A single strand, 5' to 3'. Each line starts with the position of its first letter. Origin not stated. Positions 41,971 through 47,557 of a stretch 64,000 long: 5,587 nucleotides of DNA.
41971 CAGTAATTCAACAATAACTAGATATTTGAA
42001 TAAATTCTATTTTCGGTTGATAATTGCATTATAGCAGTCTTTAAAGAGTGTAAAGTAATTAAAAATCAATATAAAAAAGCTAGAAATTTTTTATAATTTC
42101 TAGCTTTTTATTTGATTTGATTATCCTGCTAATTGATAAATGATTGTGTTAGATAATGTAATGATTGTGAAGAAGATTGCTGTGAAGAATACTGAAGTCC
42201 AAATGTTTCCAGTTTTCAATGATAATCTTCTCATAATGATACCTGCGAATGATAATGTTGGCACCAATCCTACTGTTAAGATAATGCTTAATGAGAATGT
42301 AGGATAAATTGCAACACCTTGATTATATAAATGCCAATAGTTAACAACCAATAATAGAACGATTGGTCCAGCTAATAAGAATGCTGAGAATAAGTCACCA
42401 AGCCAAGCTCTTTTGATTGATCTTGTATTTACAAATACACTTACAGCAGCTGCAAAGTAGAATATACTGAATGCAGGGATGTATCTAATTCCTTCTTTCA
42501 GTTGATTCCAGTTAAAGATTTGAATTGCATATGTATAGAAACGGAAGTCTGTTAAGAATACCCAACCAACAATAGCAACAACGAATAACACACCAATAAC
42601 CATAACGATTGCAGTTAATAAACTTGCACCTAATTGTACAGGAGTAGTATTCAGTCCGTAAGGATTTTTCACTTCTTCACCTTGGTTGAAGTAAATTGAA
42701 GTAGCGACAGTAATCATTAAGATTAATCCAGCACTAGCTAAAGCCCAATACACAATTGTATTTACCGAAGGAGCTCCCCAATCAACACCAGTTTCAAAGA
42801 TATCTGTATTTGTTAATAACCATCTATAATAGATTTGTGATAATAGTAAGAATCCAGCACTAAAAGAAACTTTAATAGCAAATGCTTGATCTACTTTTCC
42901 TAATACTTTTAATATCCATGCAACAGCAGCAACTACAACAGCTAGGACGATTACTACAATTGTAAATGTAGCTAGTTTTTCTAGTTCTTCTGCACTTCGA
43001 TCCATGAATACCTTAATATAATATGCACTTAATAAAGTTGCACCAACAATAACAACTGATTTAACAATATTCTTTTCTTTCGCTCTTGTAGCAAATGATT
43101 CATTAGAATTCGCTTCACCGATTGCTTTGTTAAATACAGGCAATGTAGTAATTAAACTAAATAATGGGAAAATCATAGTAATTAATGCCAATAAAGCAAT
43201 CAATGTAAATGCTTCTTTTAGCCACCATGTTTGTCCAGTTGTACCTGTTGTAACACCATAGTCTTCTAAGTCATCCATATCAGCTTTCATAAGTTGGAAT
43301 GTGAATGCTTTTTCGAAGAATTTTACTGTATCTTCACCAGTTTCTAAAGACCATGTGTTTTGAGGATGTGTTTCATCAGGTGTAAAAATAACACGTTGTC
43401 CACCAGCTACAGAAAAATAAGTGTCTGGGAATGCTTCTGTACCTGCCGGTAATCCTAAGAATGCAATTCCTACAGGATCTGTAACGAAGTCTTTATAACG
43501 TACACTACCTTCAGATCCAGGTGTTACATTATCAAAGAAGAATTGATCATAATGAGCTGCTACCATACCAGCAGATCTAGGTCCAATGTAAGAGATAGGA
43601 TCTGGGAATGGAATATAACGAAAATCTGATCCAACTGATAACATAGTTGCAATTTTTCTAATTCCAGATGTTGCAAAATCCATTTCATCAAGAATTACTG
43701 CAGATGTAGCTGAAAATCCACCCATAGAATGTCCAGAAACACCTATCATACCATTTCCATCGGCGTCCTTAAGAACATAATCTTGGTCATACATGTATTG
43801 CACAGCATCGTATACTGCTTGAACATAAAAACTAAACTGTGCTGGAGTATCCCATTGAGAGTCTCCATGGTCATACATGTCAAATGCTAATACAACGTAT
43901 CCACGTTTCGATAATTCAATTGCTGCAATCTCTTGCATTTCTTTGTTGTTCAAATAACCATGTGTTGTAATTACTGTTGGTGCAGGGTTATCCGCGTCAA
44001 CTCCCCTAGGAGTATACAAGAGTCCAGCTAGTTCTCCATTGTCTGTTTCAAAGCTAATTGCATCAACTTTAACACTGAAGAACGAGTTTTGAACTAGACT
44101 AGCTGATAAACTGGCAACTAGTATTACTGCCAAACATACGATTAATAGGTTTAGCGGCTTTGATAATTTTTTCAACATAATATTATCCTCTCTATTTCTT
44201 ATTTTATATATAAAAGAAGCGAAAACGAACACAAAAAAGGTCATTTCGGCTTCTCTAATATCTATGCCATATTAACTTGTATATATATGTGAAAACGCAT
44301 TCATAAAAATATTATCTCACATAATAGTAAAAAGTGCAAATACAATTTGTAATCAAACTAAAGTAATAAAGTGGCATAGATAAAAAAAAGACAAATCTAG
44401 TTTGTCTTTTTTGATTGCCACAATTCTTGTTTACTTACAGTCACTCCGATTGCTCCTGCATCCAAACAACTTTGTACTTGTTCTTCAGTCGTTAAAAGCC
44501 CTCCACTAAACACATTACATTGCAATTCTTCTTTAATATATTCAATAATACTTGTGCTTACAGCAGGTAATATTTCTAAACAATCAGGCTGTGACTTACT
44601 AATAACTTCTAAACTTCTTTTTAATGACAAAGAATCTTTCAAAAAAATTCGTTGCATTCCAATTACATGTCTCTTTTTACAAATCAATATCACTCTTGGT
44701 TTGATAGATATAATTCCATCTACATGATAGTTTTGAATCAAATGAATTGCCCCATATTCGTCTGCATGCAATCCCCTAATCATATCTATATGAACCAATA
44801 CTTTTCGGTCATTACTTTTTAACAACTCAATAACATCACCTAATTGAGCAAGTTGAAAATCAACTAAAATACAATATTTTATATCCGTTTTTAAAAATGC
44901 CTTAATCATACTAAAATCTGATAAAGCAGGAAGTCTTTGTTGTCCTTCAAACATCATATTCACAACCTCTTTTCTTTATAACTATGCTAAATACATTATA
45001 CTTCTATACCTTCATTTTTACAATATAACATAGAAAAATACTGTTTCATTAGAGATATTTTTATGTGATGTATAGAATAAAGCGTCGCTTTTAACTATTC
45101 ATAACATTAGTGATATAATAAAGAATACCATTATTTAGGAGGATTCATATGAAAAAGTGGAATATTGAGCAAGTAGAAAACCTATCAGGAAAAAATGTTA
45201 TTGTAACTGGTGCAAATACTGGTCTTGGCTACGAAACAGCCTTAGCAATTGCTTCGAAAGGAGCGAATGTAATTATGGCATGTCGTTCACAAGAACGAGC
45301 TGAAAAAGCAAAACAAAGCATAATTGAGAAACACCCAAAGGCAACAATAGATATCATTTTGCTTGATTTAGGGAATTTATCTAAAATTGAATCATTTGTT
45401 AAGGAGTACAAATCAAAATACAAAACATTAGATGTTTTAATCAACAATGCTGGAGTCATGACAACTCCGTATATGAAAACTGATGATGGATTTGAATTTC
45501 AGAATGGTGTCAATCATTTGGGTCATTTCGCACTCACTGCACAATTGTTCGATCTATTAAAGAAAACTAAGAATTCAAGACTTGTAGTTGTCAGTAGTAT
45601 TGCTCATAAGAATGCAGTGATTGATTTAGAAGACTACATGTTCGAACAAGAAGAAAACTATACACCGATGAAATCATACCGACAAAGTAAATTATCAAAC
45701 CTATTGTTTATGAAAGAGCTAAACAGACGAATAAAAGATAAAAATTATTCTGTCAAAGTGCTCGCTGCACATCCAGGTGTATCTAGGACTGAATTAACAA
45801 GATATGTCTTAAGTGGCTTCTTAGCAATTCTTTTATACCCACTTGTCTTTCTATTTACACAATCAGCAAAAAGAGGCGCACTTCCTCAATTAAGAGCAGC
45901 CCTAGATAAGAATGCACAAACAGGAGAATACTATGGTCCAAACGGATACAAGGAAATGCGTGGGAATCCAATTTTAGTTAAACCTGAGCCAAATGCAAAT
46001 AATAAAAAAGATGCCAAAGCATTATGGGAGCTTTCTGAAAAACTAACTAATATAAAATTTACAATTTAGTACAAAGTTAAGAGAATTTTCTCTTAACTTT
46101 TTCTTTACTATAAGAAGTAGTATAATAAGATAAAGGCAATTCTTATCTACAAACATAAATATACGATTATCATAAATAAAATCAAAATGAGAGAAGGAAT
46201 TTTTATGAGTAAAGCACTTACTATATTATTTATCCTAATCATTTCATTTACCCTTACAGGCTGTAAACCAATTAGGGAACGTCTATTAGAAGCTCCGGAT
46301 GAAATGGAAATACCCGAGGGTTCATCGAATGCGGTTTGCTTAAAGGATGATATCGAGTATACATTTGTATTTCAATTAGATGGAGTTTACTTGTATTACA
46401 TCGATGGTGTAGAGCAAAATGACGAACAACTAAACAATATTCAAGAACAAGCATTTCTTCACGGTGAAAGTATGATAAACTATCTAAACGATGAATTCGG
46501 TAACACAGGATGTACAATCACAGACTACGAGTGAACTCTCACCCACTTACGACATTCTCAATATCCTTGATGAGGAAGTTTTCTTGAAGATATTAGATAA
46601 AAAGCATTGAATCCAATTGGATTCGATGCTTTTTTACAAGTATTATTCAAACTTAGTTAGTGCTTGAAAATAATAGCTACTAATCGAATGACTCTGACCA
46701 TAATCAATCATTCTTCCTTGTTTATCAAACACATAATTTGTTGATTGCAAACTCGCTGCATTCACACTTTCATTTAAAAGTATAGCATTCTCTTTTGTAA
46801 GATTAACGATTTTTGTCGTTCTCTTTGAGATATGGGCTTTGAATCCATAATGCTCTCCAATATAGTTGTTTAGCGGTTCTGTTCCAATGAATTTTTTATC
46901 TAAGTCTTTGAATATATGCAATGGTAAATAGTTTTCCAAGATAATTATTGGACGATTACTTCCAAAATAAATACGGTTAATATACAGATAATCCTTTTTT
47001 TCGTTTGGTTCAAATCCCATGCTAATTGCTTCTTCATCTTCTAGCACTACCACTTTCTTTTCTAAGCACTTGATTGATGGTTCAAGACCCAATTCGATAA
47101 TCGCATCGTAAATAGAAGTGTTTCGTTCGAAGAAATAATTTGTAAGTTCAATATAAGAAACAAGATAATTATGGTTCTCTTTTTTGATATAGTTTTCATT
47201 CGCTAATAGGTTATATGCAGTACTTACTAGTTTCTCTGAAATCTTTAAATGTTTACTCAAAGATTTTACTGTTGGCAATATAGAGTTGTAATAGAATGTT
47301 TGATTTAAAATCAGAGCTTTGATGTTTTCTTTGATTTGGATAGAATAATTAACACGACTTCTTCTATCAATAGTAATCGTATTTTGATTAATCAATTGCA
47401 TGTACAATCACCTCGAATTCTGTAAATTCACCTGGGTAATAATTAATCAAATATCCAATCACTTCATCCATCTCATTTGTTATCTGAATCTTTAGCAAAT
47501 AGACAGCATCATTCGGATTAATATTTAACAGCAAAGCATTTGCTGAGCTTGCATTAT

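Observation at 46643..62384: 17-gene single-strand sulfoquinovose catabolic locus of the transketolase (sulfo-TK) type with an ATP-yielding sulfoacetate branch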

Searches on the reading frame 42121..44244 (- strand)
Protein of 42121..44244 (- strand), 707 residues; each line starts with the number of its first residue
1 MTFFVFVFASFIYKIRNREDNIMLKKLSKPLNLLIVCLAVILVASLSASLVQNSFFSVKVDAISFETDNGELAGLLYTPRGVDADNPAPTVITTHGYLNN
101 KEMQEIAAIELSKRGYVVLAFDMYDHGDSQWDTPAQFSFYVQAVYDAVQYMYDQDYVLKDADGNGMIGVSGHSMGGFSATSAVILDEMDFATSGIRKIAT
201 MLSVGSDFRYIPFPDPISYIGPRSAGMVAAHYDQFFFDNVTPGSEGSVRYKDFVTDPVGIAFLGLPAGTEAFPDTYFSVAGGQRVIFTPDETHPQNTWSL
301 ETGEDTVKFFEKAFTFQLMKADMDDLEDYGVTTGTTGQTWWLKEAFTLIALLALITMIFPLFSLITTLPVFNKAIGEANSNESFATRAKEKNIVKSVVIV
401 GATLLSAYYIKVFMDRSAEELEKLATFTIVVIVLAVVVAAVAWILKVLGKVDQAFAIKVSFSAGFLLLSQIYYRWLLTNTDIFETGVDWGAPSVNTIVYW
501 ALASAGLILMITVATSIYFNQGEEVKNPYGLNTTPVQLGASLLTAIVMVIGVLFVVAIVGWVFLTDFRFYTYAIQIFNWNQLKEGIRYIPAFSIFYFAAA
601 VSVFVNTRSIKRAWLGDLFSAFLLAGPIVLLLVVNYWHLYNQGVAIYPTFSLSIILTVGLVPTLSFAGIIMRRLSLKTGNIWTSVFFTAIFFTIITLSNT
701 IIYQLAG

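Call 5: search_protein_families(library=pfam, proteins=[window:42121-44244:-])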
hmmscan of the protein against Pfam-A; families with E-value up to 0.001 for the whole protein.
window:42121-44244:- (707 aa): 6 families
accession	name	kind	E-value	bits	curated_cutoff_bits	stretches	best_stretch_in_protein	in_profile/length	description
PF12146.15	Hydrolase_4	-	8.1e-08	32.3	27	1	86-209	2-118/239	Serine aminopeptidase, S33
PF00561.26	Abhydrolase_1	-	2.5e-06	27.8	25.8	1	89-202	1-101/245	alpha/beta hydrolase fold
PF12740.14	PETase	-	0.00032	20.6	28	1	52-179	21-139/263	PET hydrolase-like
PF02129.25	Peptidase_S15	-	0.00068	19.8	23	1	72-182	5-112/262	X-Pro dipeptidyl-peptidase (S15 family)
PF12697.13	Abhydrolase_6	-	0.00071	20.7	26.3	0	106-241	20-135/217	Alpha/beta hydrolase family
PF01738.24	DLH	-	0.00098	19.2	21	0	73-180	2-112/217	Dienelactone hydrolase family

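Call 61: search_protein_families(library=ncbifam, proteins=[window:42121-44244:-], max_evalue=0.00001)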
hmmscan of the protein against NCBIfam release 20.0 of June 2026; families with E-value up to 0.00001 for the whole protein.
window:42121-44244:- (707 aa): 0 families

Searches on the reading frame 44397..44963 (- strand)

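Call 5: search_protein_families(library=pfam, proteins=[window:44397-44963:-])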
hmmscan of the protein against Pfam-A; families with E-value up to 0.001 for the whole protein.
window:44397-44963:- (188 aa): 1 family
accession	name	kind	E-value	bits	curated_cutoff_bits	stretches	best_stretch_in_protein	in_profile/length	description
PF04309.18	G3P_antiterm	-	1.6e-49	168.1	27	1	12-182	3-173/173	Glycerol-3-phosphate responsive antiterminator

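Call 61: search_protein_families(library=ncbifam, proteins=[window:44397-44963:-], max_evalue=0.00001)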
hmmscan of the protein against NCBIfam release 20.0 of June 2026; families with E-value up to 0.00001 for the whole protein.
window:44397-44963:- (188 aa): 0 families

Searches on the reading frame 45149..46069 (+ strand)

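Call 5: search_protein_families(library=pfam, proteins=[window:45149-46069:+])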
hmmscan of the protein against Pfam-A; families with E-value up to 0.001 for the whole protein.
window:45149-46069:+ (306 aa): 3 families
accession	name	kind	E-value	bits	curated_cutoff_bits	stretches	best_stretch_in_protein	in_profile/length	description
PF00106.31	adh_short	-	3.4e-30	105.4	26.6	1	15-163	1-149/195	short chain dehydrogenase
PF13561.12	adh_short_C2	-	1.6e-16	61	27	1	21-161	1-141/236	Enoyl-(Acyl carrier protein) reductase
PF08659.16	KR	-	3.3e-09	37.3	22.6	1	17-153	3-139/180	KR domain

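Call 61: search_protein_families(library=ncbifam, proteins=[window:45149-46069:+], max_evalue=0.00001)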
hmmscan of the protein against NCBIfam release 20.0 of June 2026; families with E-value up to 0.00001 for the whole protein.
window:45149-46069:+ (306 aa): 188 families (the best 25 are shown)
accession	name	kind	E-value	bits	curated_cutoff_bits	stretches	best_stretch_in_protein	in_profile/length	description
NF004846.0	PRK06197.1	subfamily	1.1e-105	353.3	268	1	1-305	3-305/306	oxidoreductase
NF004513.0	PRK05854.1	subfamily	2.6e-76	256.6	282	1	6-305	7-312/314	SDR family oxidoreductase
NF004845.0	PRK06196.1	subfamily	6.2e-58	196.6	414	1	11-302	26-315/320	oxidoreductase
TIGR01289.1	LPOR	equivalog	3.7e-34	118.7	331.35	1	16-153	5-146/315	protochlorophyllide reductase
NF005372.1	PRK06914.1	subfamily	1.2e-24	87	320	1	16-163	4-152/279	SDR family oxidoreductase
NF005559.1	PRK07231.1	subfamily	4e-22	78.9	215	1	12-219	2-193/249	glucose 1-dehydrogenase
NF004825.0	PRK06181.1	equivalog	2.2e-21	76.4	215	1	10-158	2-150/268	SDR family oxidoreductase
NF009468.0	PRK12826.1-4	equivalog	1.5e-20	73.9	318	1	10-152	3-145/256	SDR family oxidoreductase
NF004198.0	PRK05653.1-3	equivalog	1.5e-20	73.7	296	1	10-163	3-156/248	3-oxoacyl-ACP reductase FabG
NF005672.0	PRK07454.1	equivalog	2.9e-20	72.5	234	1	14-159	6-151/241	SDR family oxidoreductase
NF005539.0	PRK07201.1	equivalog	6.2e-19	68.2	549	1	10-152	366-510/657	SDR family oxidoreductase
NF006070.0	PRK08213.1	subfamily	7.6e-19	68.2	279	1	6-222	4-209/259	gluconate 5-dehydrogenase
NF006074.0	PRK08220.1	equivalog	1e-18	67.8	312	1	11-163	5-147/251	2,3-dihydro-2,3-dihydroxybenzoate dehydrogenase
NF006693.0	PRK09242.1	equivalog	2e-18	66.4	328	1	10-153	6-151/258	SDR family oxidoreductase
NF005446.0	PRK07035.1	equivalog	2.5e-18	66.3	373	1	10-152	7-150/255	SDR family oxidoreductase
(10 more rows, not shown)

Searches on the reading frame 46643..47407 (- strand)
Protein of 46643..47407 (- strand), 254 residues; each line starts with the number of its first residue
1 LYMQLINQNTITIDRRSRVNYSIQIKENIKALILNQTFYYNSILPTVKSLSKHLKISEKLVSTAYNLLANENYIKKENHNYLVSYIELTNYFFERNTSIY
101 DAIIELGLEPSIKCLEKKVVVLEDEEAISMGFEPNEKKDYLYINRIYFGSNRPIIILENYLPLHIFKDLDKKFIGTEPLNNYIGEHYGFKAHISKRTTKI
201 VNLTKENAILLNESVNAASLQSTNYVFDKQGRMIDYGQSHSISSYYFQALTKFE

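Call 5: search_protein_families(library=pfam, proteins=[window:46643-47407:-])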
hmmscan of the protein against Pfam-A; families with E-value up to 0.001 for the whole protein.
window:46643-47407:- (254 aa): 2 families
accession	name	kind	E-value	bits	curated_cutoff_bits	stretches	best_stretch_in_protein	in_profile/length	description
PF07702.18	UTRA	-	6.5e-19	68.6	23.8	1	106-243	2-137/141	UTRA domain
PF00392.27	GntR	-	8.3e-06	25.8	27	1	24-74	4-54/64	Bacterial regulatory proteins, gntR family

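Call 61: search_protein_families(library=ncbifam, proteins=[window:46643-47407:-], max_evalue=0.00001)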
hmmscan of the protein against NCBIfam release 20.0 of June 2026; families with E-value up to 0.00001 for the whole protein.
window:46643-47407:- (254 aa): 9 families
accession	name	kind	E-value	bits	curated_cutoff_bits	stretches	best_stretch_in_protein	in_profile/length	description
TIGR03337.1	phnR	equivalog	1.2e-10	41.5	296.75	1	23-236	4-214/231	phosphonate utilization transcriptional regulator PhnR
NF052282.1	PLP_TF_PdxR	equivalog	2.5e-10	40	320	1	23-88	4-70/448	MocR-like pyridoxine biosynthesis transcription factor PdxR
NF052281.1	rhizopine_MocR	equivalog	1.2e-09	37.4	650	1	8-79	6-77/479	rhizopine catabolism transcriptional regulator MocR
NF052441.1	TransRegRv0792c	equivalog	1.7e-07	30.8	400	1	15-167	11-158/260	Rv0792c family HTH-type transcriptional regulator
NF007292.0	PRK09764.1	equivalog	2.7e-07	30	281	1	24-240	9-222/240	GntR family transcriptional regulator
NF008491.0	PRK11402.1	subfamily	3.1e-07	30.1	269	1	13-235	4-223/243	GntR family transcriptional regulator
NF052285.1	GABA_TF_GabR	exception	5.7e-06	25.4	600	1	24-88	3-68/456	MocR-like transcriptional regulator GabR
TIGR02404.1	trehalos_R_Bsub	equivalog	6e-06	26.1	211.95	1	24-240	4-219/233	trehalose operon repressor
NF041547.1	GntR_LSA1692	equivalog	7.3e-06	25.8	275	0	24-243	5-221/233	GntR family transcriptional regulator, LSA1692 subfamily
